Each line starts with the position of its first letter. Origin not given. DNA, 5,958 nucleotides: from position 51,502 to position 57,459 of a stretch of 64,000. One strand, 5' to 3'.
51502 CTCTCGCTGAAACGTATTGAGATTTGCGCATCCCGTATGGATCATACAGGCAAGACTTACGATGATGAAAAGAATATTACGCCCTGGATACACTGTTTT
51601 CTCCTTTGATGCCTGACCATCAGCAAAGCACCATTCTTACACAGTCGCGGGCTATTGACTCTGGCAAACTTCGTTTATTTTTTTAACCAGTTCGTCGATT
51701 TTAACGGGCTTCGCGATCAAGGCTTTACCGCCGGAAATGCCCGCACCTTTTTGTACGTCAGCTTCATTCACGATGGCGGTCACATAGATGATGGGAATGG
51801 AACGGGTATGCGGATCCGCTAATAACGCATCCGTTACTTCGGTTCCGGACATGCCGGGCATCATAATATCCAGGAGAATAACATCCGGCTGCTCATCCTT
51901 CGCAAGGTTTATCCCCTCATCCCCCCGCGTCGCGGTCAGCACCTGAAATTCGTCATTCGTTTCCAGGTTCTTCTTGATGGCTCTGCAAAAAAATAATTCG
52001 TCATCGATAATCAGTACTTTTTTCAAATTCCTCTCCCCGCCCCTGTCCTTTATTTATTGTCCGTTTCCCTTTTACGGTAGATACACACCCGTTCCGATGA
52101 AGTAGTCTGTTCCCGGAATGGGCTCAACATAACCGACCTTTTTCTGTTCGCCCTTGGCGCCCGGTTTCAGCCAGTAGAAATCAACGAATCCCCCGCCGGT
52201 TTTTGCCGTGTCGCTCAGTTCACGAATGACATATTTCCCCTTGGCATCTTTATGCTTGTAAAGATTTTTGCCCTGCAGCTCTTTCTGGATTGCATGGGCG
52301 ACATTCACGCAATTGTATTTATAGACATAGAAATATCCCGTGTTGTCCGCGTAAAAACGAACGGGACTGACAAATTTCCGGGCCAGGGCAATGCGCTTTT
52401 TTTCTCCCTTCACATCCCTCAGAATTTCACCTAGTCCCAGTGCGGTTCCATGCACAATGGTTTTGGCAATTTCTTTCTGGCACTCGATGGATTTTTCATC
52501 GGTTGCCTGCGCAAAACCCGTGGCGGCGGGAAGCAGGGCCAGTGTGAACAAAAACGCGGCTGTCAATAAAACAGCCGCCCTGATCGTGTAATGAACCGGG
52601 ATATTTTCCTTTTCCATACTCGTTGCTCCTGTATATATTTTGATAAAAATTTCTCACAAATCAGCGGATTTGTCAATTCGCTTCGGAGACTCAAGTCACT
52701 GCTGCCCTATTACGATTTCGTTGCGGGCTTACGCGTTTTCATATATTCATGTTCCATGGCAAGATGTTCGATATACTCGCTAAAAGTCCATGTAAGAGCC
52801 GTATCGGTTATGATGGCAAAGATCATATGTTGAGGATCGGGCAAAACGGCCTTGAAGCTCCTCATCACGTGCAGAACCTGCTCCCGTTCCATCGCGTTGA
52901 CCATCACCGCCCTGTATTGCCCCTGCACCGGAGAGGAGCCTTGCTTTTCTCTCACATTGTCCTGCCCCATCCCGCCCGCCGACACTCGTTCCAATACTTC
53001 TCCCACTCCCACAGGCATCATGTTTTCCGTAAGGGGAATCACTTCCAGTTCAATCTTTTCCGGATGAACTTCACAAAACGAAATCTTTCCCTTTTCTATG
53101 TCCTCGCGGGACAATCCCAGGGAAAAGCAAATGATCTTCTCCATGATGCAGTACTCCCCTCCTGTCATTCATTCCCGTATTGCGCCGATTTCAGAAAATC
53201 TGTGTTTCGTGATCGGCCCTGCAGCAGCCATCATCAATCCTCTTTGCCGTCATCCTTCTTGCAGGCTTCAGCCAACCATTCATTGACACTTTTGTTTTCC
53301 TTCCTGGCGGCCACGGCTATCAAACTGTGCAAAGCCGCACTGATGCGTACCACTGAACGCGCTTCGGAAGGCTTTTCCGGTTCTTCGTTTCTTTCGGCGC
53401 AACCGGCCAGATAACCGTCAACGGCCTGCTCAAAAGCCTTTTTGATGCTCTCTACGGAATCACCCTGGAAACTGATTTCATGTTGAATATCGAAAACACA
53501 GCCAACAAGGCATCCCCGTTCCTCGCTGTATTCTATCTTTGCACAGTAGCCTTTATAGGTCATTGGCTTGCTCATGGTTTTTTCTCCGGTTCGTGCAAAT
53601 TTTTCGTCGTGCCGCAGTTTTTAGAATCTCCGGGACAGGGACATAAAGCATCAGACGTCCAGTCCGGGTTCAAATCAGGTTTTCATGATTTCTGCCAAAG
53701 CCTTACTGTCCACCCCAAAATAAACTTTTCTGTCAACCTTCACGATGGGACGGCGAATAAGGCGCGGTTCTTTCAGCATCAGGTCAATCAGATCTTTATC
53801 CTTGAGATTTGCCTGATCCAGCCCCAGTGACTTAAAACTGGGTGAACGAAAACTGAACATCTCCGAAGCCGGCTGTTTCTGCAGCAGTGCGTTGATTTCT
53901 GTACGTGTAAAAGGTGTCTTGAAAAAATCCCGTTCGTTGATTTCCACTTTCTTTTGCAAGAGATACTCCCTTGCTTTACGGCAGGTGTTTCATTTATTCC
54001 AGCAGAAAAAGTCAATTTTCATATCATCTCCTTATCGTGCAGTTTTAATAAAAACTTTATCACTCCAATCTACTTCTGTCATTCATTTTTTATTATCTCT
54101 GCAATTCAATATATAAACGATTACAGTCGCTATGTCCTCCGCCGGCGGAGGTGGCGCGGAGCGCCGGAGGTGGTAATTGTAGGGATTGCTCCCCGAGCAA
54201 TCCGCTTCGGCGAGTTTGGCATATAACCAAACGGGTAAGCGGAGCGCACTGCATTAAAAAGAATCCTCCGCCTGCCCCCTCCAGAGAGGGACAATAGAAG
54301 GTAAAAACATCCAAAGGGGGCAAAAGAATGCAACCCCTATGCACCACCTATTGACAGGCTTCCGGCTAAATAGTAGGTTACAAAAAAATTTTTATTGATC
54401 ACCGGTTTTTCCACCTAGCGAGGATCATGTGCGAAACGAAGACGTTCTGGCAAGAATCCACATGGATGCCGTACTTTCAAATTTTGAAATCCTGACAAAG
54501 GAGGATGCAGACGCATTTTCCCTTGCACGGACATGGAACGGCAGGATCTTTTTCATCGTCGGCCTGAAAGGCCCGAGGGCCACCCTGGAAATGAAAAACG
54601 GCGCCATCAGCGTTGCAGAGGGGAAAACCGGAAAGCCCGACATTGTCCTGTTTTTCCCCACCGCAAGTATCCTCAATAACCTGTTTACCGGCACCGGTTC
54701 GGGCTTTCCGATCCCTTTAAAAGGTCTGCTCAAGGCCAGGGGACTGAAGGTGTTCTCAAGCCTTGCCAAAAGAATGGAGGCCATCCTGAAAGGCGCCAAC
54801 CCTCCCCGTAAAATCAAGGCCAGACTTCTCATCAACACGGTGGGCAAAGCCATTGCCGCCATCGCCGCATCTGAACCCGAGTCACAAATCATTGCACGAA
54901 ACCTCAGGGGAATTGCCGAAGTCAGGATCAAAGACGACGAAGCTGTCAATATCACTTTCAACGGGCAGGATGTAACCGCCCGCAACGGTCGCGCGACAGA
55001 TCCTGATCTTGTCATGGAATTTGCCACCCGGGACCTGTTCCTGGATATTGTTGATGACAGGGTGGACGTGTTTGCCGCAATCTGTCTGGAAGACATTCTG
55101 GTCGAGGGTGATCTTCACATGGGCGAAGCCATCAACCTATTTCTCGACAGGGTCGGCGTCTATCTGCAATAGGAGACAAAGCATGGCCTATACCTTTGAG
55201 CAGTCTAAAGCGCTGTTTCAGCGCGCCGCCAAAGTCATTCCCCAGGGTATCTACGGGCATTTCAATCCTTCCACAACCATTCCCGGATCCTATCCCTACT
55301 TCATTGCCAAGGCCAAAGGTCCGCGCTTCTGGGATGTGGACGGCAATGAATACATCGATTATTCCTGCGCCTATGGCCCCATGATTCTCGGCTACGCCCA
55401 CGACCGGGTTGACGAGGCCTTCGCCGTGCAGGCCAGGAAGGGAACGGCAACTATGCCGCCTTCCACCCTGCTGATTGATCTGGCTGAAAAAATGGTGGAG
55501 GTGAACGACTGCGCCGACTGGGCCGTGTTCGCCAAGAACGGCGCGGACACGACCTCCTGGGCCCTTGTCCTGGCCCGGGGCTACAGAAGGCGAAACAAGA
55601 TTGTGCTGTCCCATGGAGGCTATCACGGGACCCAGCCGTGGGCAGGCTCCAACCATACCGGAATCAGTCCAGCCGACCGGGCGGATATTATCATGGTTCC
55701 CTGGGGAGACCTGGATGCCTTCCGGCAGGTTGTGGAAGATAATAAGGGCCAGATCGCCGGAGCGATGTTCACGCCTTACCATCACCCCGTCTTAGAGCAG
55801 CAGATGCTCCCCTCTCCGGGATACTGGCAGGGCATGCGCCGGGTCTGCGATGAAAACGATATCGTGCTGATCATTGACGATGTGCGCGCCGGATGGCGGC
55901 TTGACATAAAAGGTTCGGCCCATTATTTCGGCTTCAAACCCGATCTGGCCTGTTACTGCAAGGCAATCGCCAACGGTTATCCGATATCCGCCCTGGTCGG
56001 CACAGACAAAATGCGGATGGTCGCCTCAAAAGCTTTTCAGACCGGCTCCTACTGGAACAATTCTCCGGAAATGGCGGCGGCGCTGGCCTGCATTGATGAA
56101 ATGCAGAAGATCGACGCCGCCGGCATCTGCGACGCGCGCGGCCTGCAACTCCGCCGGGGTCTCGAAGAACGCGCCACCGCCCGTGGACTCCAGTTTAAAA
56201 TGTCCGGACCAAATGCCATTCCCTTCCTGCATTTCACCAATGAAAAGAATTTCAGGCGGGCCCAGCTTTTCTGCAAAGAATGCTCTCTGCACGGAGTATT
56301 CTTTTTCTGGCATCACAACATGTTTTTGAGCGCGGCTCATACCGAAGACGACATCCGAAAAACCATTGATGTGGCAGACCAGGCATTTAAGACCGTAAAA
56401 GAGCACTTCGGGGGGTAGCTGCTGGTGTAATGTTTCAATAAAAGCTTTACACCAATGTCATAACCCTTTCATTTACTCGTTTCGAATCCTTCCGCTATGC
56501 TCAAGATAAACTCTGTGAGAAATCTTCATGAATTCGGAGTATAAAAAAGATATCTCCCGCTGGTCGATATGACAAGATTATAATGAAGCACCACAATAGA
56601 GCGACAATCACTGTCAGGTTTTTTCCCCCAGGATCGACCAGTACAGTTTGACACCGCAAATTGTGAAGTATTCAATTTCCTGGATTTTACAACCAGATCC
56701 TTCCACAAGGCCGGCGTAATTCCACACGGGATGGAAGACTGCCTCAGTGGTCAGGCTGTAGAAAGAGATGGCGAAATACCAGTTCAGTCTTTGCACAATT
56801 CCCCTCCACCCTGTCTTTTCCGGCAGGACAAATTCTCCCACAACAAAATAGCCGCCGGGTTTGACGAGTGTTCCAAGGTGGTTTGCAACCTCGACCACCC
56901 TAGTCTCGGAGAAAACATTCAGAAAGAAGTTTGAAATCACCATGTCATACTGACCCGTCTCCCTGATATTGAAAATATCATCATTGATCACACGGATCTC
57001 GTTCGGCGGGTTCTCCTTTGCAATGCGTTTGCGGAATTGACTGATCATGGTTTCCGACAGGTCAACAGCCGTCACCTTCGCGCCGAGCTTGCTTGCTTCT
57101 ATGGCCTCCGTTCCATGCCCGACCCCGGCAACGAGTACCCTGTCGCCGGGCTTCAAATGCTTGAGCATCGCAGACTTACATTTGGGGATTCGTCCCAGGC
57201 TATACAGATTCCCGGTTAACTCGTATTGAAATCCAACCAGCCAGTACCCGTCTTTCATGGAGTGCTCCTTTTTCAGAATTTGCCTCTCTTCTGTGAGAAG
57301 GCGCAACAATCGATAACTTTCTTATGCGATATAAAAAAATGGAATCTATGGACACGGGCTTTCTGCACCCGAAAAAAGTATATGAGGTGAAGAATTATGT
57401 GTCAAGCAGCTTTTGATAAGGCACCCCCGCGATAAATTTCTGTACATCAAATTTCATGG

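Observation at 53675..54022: In-frame UGA at the CxxC position of an ArsC/Spx-family gene suggests a hidden selenoprotein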

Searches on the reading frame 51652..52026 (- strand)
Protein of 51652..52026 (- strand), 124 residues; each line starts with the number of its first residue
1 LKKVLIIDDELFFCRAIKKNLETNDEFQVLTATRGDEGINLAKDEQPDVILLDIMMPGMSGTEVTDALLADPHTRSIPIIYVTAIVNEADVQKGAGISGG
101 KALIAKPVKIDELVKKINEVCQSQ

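Call 42: search_protein_families(library=pfam, proteins=[window:51652-52026:-], max_evalue=0.01)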
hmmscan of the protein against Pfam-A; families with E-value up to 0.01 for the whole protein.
window:51652-52026:- (124 aa): 1 family
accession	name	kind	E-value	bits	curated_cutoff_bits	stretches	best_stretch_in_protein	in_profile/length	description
PF00072.30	Response_reg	-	7.1e-23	81.3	30.2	1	4-118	1-111/111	Response regulator receiver domain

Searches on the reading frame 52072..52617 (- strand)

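Call 42: search_protein_families(library=pfam, proteins=[window:52072-52617:-], max_evalue=0.01)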
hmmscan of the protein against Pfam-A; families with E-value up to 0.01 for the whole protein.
window:52072-52617:- (181 aa): 3 families
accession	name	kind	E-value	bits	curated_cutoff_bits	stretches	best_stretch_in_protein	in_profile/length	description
PF08269.17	dCache_2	-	1e-29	104.1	26.5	1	72-180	74-183/298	Cache domain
PF17200.10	sCache_2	-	1.8e-25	90.1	25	1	47-180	37-142/155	Single Cache domain 2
PF17201.10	Cache_3-Cache_2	-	0.00033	20.5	27.7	1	92-179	202-285/299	Cache 3/Cache 2 fusion domain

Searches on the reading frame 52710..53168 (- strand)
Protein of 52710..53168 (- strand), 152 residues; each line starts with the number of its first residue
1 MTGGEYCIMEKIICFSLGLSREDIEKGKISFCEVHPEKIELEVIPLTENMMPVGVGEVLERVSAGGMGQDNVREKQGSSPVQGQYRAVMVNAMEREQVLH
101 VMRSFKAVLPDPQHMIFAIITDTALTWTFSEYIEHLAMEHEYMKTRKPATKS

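Call 25: search_protein_families(library=ncbifam, proteins=[window:52710-53168:-], max_evalue=0.00001)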
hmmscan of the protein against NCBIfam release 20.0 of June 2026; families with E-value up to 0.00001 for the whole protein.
window:52710-53168:- (152 aa): 0 families

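Call 42: search_protein_families(library=pfam, proteins=[window:52710-53168:-], max_evalue=0.01)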
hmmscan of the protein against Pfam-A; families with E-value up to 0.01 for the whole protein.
window:52710-53168:- (152 aa): 1 family
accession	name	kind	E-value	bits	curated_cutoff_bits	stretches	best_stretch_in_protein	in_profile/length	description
PF12646.12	DUF3783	-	4.2e-08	33.4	27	1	87-143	2-56/56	Domain of unknown function (DUF3783)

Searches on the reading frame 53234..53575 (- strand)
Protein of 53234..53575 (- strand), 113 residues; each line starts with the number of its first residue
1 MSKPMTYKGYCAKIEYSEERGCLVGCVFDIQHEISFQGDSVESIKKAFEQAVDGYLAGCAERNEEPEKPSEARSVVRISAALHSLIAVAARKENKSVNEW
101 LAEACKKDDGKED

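Call 25: search_protein_families(library=ncbifam, proteins=[window:53234-53575:-], max_evalue=0.00001)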
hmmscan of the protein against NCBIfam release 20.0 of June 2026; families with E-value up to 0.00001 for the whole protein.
window:53234-53575:- (113 aa): 0 families

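Call 42: search_protein_families(library=pfam, proteins=[window:53234-53575:-], max_evalue=0.01)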
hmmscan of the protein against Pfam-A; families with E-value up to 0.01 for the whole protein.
window:53234-53575:- (113 aa): 1 family
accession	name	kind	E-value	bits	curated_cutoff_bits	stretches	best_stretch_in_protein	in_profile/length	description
PF05534.18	HicB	-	2.4e-12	47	21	1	55-104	1-50/51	HicB family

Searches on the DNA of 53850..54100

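Call 9: search_rna_families(source=window, start=53850, end=54100, threshold=evalue, max_evalue=10, show_alignments=3)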
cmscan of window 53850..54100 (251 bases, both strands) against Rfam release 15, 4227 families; matches with E-value up to 10: 4.
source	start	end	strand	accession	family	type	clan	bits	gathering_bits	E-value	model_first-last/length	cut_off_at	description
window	53997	54069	-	RF01161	SNORD5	Gene; snRNA; snoRNA; CD-box;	-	17.1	55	1.8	1-72/72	no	Small nucleolar RNA SNORD5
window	53962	54035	-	RF00087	SNORD26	Gene; snRNA; snoRNA; CD-box;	CL00050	13.9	44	3.2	1-76/76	no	Small nucleolar RNA SNORD26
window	53977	54068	-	RF01429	snoR130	Gene; snRNA; snoRNA; CD-box;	-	13.3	40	8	1-122/122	no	small nucleolar RNA snoR130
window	53912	53976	-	RF00417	SNORA56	Gene; snRNA; snoRNA; HACA-box;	CL00039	11.9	80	6.3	1-129/129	no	Small nucleolar RNA SNORA56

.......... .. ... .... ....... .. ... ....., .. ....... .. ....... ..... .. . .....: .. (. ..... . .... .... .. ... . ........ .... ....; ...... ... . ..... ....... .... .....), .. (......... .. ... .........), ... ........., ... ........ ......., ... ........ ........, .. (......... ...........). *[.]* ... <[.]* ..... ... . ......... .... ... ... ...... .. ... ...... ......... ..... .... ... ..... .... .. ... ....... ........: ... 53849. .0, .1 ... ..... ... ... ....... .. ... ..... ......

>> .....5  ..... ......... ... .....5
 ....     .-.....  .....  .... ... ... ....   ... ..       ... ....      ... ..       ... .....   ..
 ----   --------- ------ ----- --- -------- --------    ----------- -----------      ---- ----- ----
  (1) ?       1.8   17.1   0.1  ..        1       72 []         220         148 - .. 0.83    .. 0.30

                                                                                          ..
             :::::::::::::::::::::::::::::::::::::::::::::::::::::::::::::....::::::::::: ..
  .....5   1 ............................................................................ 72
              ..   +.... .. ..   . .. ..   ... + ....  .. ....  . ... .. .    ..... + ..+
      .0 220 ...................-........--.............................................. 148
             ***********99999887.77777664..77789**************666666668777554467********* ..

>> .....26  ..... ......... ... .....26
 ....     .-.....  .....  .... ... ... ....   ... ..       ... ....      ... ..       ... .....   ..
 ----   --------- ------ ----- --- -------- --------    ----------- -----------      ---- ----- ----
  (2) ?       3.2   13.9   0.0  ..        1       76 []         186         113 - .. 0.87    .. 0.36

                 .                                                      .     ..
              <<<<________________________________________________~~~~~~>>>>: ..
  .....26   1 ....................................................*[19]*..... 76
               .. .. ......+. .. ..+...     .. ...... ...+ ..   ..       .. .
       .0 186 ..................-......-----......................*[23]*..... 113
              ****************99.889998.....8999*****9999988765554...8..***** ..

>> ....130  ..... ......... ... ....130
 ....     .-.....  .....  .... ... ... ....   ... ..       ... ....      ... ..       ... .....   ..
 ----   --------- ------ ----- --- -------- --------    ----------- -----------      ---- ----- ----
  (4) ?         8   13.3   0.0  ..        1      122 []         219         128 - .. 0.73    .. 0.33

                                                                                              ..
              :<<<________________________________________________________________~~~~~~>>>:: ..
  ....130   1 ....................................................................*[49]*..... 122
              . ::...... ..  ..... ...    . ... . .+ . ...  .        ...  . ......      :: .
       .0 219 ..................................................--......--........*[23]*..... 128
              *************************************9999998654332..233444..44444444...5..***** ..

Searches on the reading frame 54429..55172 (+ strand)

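Call 25: search_protein_families(library=ncbifam, proteins=[window:54429-55172:+], max_evalue=0.00001)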
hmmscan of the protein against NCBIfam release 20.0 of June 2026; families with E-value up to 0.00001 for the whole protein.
window:54429-55172:+ (247 aa): 0 families

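Call 42: search_protein_families(library=pfam, proteins=[window:54429-55172:+], max_evalue=0.01)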
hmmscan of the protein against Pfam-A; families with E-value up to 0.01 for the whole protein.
window:54429-55172:+ (247 aa): 1 family
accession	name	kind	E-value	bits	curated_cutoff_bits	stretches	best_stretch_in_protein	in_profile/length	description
PF02036.22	SCP2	-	4.7e-08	33.7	21.3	1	146-235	5-96/101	SCP-2 sterol transfer family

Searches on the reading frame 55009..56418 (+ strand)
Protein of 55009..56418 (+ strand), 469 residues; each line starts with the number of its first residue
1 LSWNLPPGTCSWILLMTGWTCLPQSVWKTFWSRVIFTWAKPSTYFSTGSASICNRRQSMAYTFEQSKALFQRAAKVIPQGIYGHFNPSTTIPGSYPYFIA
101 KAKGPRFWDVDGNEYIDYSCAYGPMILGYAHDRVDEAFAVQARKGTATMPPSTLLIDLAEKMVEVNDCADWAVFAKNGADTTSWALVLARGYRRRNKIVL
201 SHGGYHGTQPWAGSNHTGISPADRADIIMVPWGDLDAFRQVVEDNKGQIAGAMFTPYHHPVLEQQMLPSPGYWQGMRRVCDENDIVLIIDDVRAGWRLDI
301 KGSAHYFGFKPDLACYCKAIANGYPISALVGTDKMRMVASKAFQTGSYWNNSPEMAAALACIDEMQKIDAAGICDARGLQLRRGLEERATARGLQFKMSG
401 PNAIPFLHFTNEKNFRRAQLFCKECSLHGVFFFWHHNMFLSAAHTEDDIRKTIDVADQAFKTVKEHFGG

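Call 25: search_protein_families(library=ncbifam, proteins=[window:55009-56418:+], max_evalue=0.00001)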
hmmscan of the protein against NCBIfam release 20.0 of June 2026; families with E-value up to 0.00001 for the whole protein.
window:55009-56418:+ (469 aa): 65 families (the best 25 are shown)
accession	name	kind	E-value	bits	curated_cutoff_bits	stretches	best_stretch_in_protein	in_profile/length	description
NF041362.1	GntE_guanitoxin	equivalog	1.8e-69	234.3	525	2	210-414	169-374/426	guanitoxin biosynthesis PLP-dependent transaminase GntE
NF000818.0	PRK00062.1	subfamily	5.9e-66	222.9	398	1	63-464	3-428/429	glutamate-1-semialdehyde 2,1-aminomutase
TIGR00713.1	hemL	equivalog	6.8e-64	216.1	527.3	1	66-462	2-422/423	glutamate-1-semialdehyde 2,1-aminomutase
NF004856.0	PRK06209.1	equivalog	3.9e-61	206.9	486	1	59-462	4-415/450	glutamate-1-semialdehyde 2,1-aminomutase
NF009055.0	PRK12389.1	equivalog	4e-54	183.9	637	1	62-465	2-430/431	glutamate-1-semialdehyde 2,1-aminomutase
NF001864.0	PRK00615.1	equivalog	7.5e-30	103.8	706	1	64-369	5-323/433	glutamate-1-semialdehyde aminotransferase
NF005453.0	PRK07046.1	subfamily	3.5e-29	101.7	425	1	60-335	24-302/453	transaminase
NF004718.0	PRK06062.1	subfamily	1.5e-28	99.5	472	2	96-210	39-156/454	hypothetical protein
NF004426.0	PRK05769.1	equivalog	9.9e-28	97.1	552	2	89-208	30-154/441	acetyl ornithine aminotransferase family protein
TIGR00707.1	argD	subfamily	1.3e-27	96.6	410.05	1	96-390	10-311/381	acetylornithine/succinylornithine family transaminase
TIGR00700.1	GABAtrnsam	equivalog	1.3e-27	96.4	506.65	2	267-391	214-335/420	4-aminobutyrate--2-oxoglutarate transaminase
NF002874.0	PRK03244.1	equivalog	3.7e-27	95.1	457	1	97-387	27-321/399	acetylornithine transaminase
NF005993.0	PRK08117.1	subfamily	4.2e-26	91.5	574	2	266-385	223-343/433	aspartate aminotransferase family protein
NF003468.0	PRK05093.1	subfamily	7.8e-26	90.7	522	1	100-386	28-322/405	acetylornithine/succinyldiaminopimelate transaminase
NF006368.0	PRK08593.1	equivalog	2.3e-24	85.8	570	2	268-368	227-328/448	aspartate aminotransferase family protein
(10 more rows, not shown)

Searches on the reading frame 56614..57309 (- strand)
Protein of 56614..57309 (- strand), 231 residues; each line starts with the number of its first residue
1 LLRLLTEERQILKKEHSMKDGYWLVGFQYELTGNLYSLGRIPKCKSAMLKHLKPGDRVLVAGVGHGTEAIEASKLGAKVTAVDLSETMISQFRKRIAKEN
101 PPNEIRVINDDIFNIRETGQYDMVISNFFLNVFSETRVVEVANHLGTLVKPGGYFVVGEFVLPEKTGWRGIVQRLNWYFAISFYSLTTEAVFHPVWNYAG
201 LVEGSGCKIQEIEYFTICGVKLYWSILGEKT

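Call 42: search_protein_families(library=pfam, proteins=[window:56614-57309:-], max_evalue=0.01)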
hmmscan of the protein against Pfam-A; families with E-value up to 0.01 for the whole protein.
window:56614-57309:- (231 aa): 14 families
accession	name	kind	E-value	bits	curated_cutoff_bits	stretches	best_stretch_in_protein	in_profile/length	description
PF13649.12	Methyltransf_25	-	5.3e-15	56.3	27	1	58-153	1-97/97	Methyltransferase domain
PF08241.18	Methyltransf_11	-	3.2e-11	44.2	21.2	1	61-157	3-95/95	Methyltransferase domain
PF08242.18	Methyltransf_12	-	4.3e-11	43.8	30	1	61-155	3-98/98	Methyltransferase domain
PF13847.12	Methyltransf_31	-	6.9e-10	39.2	27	1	53-162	2-118/145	Methyltransferase domain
PF03848.20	TehB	-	4.9e-09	36.3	20.4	1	48-156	25-131/193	Tellurite resistance protein TehB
PF02353.26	CMAS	-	2.2e-08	34.2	27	1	51-160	59-167/273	Mycolic acid cyclopropane synthetase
PF06325.19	PrmA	-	3.1e-08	33.9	22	1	47-157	154-258/296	Ribosomal protein L11 methyltransferase (PrmA)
PF13489.12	Methyltransf_23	-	9.2e-08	32.4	27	1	48-160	16-119/164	Methyltransferase domain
PF05175.20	MTS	-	3.5e-06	27.2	23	1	34-127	9-105/170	Methyltransferase small domain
PF05724.17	TPMT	-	7.2e-05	23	26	1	51-153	34-149/218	Thiopurine S-methyltransferase (TPMT)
PF01209.24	Ubie_methyltran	-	0.00016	21.5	20.1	1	27-166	18-160/233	ubiE/COQ5 methyltransferase family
PF02475.24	TRM5-TYW2_MTfase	-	0.0025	18.2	28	1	36-128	19-112/164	TRM5/TYW2 methyltransferase domain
PF01262.27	AlaDh_PNT_C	-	0.0038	17.1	23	1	57-99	30-74/214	Alanine dehydrogenase/PNT, C-terminal domain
PF05401.17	NodS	-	0.0039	17.5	24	1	8-158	5-145/201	Nodulation protein S (NodS)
